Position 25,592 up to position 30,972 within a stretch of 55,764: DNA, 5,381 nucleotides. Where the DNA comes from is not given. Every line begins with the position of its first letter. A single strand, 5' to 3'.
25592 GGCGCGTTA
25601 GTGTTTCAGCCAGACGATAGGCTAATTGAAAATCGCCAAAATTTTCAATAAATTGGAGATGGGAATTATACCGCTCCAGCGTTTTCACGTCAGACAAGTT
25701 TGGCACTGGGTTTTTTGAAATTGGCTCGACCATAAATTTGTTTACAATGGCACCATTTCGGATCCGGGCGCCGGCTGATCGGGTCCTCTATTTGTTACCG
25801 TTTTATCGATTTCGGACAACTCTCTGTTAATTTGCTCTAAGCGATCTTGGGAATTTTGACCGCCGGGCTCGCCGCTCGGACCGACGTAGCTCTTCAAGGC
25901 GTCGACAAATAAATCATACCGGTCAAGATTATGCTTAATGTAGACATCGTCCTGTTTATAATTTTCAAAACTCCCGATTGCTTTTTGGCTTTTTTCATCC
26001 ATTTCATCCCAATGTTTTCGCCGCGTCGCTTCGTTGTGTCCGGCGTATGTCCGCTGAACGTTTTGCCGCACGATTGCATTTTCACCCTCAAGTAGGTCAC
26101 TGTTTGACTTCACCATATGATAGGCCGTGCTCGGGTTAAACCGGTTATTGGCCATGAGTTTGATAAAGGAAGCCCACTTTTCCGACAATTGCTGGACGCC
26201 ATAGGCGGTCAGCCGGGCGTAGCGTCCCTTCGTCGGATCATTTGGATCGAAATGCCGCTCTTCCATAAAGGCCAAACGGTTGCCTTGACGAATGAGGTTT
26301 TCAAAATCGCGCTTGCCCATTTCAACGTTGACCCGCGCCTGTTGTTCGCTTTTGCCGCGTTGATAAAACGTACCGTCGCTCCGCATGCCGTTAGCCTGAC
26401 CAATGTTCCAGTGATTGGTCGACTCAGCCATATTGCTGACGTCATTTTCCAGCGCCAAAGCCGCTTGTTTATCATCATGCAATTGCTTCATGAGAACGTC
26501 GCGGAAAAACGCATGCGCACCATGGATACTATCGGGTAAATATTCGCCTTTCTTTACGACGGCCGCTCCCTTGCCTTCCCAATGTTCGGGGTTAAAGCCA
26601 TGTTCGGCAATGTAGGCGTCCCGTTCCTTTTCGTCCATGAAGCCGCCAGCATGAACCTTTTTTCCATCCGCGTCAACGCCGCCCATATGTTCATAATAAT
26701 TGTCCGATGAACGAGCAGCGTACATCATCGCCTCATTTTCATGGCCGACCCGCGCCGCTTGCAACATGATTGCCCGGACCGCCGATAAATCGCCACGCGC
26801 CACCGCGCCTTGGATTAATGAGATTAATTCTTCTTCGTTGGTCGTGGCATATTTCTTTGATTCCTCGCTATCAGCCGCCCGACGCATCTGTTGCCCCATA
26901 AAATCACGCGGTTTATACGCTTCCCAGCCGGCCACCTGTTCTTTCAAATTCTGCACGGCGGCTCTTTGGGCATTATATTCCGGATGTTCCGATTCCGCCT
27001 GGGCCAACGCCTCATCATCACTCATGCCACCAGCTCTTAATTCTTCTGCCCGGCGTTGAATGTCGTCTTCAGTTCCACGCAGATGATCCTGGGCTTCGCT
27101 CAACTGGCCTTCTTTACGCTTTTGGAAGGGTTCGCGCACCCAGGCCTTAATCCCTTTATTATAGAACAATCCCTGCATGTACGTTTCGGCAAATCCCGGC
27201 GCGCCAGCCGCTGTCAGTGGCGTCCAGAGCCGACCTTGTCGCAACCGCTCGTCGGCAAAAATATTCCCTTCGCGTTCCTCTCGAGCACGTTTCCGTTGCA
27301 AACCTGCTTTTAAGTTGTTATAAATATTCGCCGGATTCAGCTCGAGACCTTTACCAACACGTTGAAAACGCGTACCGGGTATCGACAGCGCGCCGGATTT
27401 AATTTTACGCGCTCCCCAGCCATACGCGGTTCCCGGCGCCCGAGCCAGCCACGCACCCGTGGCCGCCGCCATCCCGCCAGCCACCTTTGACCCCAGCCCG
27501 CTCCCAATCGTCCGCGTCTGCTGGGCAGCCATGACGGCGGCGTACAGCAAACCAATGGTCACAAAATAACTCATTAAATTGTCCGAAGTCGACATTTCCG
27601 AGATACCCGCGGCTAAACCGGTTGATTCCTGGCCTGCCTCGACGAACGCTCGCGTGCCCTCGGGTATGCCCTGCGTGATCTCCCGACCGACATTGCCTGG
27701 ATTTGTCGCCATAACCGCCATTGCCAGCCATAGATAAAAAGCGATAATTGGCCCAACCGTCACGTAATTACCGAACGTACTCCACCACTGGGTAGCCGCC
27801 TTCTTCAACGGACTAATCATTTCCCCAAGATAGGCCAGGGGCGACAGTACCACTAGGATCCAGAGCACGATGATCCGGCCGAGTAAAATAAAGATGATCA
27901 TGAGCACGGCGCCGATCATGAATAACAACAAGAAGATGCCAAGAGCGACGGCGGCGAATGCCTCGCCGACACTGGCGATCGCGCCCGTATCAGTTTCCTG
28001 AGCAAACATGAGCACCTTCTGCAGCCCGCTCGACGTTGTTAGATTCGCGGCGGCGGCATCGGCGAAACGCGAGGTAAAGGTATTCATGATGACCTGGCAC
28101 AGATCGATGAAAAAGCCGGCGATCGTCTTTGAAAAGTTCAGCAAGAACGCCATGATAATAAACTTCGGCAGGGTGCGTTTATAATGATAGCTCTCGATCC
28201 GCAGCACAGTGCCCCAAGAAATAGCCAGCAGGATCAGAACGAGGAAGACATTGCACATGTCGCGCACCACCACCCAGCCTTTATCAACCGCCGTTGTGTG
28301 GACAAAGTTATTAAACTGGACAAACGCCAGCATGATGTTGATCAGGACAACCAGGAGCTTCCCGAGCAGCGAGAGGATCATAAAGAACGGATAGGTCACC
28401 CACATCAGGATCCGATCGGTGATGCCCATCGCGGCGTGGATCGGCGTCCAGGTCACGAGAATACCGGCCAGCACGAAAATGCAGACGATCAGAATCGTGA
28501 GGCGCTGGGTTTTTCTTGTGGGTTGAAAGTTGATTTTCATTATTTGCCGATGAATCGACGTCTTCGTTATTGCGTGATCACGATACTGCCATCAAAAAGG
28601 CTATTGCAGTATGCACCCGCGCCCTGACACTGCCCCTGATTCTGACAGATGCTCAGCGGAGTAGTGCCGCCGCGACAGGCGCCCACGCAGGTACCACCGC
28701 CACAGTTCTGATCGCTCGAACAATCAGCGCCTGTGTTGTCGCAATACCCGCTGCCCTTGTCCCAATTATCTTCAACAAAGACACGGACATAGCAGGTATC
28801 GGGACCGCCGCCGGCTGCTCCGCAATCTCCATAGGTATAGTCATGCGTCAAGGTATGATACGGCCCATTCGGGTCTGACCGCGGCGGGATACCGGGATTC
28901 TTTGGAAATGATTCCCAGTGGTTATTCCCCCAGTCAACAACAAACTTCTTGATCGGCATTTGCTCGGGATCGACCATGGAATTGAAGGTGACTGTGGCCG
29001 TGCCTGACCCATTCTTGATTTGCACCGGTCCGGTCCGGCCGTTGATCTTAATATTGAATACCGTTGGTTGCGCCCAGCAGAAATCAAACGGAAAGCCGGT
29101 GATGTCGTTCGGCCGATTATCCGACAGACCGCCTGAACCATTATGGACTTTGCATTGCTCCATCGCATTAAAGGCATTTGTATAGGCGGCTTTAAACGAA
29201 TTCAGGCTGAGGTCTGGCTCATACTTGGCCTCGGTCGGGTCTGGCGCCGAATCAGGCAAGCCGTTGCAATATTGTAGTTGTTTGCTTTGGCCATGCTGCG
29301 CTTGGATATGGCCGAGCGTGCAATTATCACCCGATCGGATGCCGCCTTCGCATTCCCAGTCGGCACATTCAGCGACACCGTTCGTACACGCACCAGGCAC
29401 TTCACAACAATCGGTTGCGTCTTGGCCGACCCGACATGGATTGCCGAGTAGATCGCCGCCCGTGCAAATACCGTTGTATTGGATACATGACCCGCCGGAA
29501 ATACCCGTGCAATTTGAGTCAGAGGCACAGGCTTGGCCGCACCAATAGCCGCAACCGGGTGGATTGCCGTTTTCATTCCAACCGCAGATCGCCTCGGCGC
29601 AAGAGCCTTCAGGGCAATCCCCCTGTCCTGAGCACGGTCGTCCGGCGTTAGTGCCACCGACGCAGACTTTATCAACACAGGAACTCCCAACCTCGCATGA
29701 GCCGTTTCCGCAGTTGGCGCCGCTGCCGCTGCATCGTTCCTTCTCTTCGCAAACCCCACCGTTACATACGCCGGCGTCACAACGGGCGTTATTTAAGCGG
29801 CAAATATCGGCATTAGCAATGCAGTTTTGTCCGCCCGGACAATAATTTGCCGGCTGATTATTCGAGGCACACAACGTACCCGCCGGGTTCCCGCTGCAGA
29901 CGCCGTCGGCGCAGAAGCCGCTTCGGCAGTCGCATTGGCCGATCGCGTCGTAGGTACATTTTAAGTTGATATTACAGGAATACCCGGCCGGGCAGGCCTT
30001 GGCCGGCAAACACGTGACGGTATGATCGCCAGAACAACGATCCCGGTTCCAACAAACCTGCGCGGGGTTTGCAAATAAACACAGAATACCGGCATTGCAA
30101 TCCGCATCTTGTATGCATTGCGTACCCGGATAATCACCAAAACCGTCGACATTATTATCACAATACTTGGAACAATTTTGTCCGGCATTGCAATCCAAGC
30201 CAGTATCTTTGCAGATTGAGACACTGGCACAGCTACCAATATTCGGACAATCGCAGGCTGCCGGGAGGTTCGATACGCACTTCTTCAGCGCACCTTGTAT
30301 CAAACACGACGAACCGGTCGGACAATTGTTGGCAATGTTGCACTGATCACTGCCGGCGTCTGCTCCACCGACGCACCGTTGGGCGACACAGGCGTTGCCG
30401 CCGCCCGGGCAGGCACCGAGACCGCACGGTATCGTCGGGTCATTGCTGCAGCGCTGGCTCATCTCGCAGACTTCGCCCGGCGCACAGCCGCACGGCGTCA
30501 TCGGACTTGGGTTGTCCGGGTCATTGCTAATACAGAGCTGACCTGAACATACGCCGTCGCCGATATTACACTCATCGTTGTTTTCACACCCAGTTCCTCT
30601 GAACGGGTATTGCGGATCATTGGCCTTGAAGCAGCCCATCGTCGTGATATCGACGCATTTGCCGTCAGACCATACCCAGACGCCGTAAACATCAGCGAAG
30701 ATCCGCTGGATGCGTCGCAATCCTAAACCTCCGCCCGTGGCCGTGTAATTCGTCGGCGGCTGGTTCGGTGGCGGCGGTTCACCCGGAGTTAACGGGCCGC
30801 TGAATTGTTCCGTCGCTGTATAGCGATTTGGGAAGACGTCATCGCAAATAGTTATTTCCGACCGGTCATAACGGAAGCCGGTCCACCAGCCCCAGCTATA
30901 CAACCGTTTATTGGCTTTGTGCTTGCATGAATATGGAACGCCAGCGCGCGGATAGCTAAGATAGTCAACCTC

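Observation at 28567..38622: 3351-aa single-ORF protein with modular CBM-like, Cys-knot and PKD-like architecture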

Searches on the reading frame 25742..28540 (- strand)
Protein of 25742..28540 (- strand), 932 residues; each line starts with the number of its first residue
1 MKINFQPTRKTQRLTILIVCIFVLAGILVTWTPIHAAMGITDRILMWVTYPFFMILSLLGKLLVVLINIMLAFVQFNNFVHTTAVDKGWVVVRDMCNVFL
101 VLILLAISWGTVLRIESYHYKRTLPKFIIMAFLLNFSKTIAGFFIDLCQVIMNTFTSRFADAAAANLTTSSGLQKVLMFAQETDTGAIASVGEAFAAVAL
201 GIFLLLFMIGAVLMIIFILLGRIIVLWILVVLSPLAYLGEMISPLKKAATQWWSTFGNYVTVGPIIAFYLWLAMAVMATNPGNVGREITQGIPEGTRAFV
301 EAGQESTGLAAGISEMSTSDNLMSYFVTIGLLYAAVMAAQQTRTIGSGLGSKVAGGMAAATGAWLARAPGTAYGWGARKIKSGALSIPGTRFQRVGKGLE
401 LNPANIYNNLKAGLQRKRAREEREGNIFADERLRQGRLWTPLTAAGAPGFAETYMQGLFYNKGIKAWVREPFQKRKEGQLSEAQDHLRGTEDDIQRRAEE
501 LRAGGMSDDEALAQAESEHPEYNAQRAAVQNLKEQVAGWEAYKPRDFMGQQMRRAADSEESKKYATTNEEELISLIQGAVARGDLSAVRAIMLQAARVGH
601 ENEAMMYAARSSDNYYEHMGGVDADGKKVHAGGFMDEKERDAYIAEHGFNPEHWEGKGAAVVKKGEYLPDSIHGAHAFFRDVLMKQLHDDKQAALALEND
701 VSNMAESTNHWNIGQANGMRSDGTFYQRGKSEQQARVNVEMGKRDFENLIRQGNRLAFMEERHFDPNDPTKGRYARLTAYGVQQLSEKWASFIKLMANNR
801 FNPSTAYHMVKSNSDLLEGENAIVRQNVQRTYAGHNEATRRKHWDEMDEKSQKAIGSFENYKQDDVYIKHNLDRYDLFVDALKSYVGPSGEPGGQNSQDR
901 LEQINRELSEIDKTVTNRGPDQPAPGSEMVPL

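Call 6: search_protein_families(library=pfam, proteins=[window:25742-28540:-], max_evalue=0.01)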
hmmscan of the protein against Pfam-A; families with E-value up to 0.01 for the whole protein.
window:25742-28540:- (932 aa): 1 family
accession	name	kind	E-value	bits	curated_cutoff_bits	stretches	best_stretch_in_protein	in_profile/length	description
PF04231.19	Endonuclease_1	-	0.0063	16.7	25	1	629-790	63-176/235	Endonuclease I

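Call 12: search_protein_families(library=phrogs, proteins=[window:25742-28540:-], max_evalue=0.01)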
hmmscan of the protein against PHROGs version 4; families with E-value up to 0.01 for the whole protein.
window:25742-28540:- (932 aa): 0 families

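Call 54: search_protein_families(library=pfam, alignment_id=A5, max_evalue=1)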
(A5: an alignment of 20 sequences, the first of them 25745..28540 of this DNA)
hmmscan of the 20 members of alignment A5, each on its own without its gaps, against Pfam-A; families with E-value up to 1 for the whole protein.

A. member 1, window:25745-28540:- (932 aa): 3 families
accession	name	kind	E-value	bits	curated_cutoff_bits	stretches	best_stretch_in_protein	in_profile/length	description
PF04231.19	Endonuclease_1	-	0.0063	16.7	25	1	629-790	63-176/235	Endonuclease I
PF08898.15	DUF1843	-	0.19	12.8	23.3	1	576-596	7-27/52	Domain of unknown function (DUF1843)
PF16144.10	DUF4852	-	0.27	11.8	22.8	1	823-877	11-64/116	Domain of unknown function (DUF4852)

B. families by the number of members that match (of 20 scanned): 17 families
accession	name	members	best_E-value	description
PF04610.19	TrbL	4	3.4e-05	TrbL/VirB6 plasmid conjugal transfer protein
PF01375.23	Enterotoxin_a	2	0.00083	Heat-labile enterotoxin alpha chain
PF04231.19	Endonuclease_1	1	0.0063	Endonuclease I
PF15188.11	CCDC-167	1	0.033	Coiled-coil domain-containing protein 167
PF10226.14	CCDC85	1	0.063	CCDC85 family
PF13551.12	HTH_29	1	0.11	Winged helix-turn helix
PF09548.15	Spore_III_AB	1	0.14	Stage III sporulation protein AB (spore_III_AB)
PF08898.15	DUF1843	1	0.19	Domain of unknown function (DUF1843)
PF21791.3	MDHAR3-like_C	1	0.2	Monodehydroascorbate reductase 3-like, C-terminal domain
PF12130.13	bMERB_dom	1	0.23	Bivalent Mical/EHBP Rab binding domain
PF14216.11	DUF4326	1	0.23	Domain of unknown function (DUF4326)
PF01743.26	PolyA_pol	1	0.25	Poly A polymerase head domain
PF16144.10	DUF4852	1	0.27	Domain of unknown function (DUF4852)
PF04842.18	DUF639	1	0.27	Plant protein of unknown function (DUF639)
PF15341.11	SLX9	1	0.66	Ribosome biogenesis protein SLX9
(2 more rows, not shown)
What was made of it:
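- Closest known: VirB6/TrbL and the Gram-positive analogues PrgH/TcpH. Same: Pfam TrbL is hit in 4 of 20 relatives (call 54).
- Pfam TrbL/VirB6 is hit in 4 of 20 relatives of the downstream protein, best E 3.4e-5 (call 54).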

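Call 55: search_solved_structures(query=A5, max_evalue=10, show_alignments=1)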
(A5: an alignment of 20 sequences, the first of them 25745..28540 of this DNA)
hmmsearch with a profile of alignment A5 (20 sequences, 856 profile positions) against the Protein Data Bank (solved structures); distinct sequences matched with E-value up to 10: 38.
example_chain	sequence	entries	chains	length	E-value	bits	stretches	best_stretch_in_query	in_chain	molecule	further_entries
9kpz_H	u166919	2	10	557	0.01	17.6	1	417-664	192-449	Ubiquitin-like protein SMT3,Tol-Pal system protein TolA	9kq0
9b7j_S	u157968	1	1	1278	0.11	14.2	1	450-771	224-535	Dynactin subunit 1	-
9b7j_s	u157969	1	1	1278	0.11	14.2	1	450-771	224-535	Dynactin subunit 1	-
9e5c_1o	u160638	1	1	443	0.13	14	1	527-711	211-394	Dynein regulatory complex protein 10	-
2iwf_A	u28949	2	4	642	0.14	13.8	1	620-741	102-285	NITROUS-OXIDE REDUCTASE | NITROUS OXIDE REDUCTASE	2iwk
9ddm_F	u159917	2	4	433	0.2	13.3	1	428-664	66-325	Tol-Pal system protein TolA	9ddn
9e5c_7s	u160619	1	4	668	0.36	12.5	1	359-704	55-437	Outer dynein arm docking complex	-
9k49_H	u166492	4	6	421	0.38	12.4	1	429-664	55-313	Tol-Pal system protein TolA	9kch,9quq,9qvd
7w1m_B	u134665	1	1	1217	0.47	12.1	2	355-720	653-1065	Structural maintenance of chromosomes protein 3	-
6wg3_B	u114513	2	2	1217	0.47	12.1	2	355-720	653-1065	Structural maintenance of chromosomes protein 3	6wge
4zop_B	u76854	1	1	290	0.69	11.6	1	664-843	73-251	Phosphatidylinositol 3-kinase regulatory subunit alpha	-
6zj3_SK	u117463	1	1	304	0.7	11.5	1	491-599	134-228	Ribosomal protein eS8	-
8dot_A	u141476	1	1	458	1.4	10.6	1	471-675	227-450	methane clathrate binding protein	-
9hny_F9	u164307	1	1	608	2.2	9.9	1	400-750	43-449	Trichohyalin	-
5y05_A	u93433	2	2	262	2.3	9.8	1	380-543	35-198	msmeg_4306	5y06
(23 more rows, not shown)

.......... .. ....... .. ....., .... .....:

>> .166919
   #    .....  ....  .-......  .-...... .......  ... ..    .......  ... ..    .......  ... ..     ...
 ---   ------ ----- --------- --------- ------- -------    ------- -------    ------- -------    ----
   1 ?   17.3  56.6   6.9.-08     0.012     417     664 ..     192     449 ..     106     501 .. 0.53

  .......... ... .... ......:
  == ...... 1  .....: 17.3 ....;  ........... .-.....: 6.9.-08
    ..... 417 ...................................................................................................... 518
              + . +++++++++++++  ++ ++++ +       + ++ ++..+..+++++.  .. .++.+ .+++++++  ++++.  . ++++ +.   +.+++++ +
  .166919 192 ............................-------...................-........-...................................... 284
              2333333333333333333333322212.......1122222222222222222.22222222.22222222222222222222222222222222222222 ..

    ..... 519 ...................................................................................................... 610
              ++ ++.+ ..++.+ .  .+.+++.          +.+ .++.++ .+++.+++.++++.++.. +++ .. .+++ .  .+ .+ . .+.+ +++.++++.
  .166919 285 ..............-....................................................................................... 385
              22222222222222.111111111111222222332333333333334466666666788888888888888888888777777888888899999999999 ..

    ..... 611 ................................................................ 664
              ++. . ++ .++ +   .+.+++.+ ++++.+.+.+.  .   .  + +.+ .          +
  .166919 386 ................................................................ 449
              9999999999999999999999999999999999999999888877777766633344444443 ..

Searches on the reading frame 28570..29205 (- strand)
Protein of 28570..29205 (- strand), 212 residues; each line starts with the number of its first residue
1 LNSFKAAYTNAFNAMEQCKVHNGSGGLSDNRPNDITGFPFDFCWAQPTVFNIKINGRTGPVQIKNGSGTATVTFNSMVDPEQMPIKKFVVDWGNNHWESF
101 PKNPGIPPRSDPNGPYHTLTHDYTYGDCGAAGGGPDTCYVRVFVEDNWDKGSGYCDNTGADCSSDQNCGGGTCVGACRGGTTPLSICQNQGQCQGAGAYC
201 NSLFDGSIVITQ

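Call 47: search_solved_structures(query=A4, max_evalue=10, show_alignments=2)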
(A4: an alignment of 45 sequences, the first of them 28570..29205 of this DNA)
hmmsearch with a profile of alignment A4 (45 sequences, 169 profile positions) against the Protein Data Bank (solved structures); distinct sequences matched with E-value up to 10: 2.
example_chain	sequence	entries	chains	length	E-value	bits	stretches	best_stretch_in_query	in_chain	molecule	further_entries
8bl3_A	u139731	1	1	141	0.0073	19.4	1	38-106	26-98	scIg12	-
8bl6_A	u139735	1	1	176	0.028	17.5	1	38-88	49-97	dIG14-scdim-EF62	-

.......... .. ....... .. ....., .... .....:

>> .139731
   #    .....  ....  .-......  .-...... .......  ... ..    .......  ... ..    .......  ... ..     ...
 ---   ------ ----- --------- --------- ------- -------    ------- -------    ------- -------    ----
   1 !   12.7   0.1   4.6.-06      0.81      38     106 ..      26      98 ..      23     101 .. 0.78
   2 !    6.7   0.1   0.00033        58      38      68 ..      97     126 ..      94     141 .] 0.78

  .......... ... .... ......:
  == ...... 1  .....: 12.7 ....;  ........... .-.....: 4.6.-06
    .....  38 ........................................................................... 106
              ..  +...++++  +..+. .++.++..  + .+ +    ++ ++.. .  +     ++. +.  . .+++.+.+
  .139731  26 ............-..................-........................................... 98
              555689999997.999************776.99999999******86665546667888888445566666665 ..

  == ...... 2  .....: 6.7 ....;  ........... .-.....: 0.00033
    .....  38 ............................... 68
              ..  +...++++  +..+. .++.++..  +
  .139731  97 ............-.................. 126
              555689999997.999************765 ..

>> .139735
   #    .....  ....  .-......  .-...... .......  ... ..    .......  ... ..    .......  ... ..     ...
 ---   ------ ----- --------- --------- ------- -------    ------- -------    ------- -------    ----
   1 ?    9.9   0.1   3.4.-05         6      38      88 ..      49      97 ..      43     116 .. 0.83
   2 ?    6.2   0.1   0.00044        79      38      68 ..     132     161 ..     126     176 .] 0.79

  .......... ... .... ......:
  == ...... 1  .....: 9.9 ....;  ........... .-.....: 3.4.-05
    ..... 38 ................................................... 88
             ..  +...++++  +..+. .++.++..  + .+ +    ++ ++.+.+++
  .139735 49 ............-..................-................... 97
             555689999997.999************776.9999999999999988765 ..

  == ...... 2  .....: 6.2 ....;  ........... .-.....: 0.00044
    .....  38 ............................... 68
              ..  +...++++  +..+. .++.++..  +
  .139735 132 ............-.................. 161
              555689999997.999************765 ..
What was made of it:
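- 28570..29202 (-): aa 3141-3351: conserved C-terminal beta-rich domain (motif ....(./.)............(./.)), then a Cys-rich tail. Possibly Ig/PKD-like. No LPXTG motif and no hydrophobic tail. Designed Ig domains match at E 0.007 (call 47).
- On PKD domain (PF00801/PF18911): The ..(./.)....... motif and a weak match to designed Ig domains (call 47) keep an Ig-like fold possible.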

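Call 48: search_protein_families(library=pfam, alignment_id=A4, max_evalue=1)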
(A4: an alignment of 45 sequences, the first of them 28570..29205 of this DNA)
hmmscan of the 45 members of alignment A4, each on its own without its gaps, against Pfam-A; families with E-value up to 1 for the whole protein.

A. member 1, window:28570-29205:- (212 aa): 0 families

B. families by the number of members that match (of 45 scanned): 23 families
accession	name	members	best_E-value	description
PF00801.26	PKD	2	0.0019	PKD domain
PF18911.6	PKD_4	1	0.0082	PKD domain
PF00055.23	Laminin_N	1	0.023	Laminin N-terminal (Domain VI)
PF18988.5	DUF5721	1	0.026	Family of unknown function (DUF5721)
PF21970.1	HOXB-AS3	1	0.027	HOXB-AS3 peptide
PF21200.3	Glyco_hydro_39_C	1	0.047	Alpha-L-iduronidase C-terminal domain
PF13517.12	FG-GAP_3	1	0.056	FG-GAP-like repeat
PF00053.31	EGF_laminin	1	0.057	Laminin EGF domain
PF17231.7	DUF5305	1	0.082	Family of unknown function (DUF5305)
PF04221.18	RelB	1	0.095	RelB antitoxin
PF18229.6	GcnA_N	1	0.098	N-acetyl-beta-D-glucosaminidase N-terminal domain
PF04386.18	SspB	1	0.11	Stringent starvation protein B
PF02412.23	TSP_3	1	0.15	Thrombospondin type 3 repeat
PF06280.18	fn3_5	1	0.19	Fn3-like domain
PF22449.2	Fim1F_C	1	0.23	Fim1F, C-terminal domain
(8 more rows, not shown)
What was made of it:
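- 28570..29202 (-): PKD is hit in 2-3 of 45 relatives at E 0.002-0.008 (call 48).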

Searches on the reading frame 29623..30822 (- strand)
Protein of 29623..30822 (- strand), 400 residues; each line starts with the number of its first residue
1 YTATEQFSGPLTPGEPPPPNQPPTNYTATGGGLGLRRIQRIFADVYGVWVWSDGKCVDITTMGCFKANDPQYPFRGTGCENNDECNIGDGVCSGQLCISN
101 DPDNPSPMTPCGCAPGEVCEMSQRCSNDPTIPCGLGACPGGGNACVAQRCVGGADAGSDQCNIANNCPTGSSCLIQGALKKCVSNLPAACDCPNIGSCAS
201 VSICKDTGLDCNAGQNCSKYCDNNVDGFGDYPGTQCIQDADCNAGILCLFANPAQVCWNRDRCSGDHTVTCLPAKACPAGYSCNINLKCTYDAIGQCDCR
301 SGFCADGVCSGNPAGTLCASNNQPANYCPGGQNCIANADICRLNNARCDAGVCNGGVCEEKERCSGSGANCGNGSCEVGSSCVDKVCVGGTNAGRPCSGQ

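Call 20: search_protein_families(library=pfam, proteins=[window:29623-30822:-], max_evalue=5)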
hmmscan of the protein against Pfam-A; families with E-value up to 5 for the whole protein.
window:29623-30822:- (400 aa): 0 families
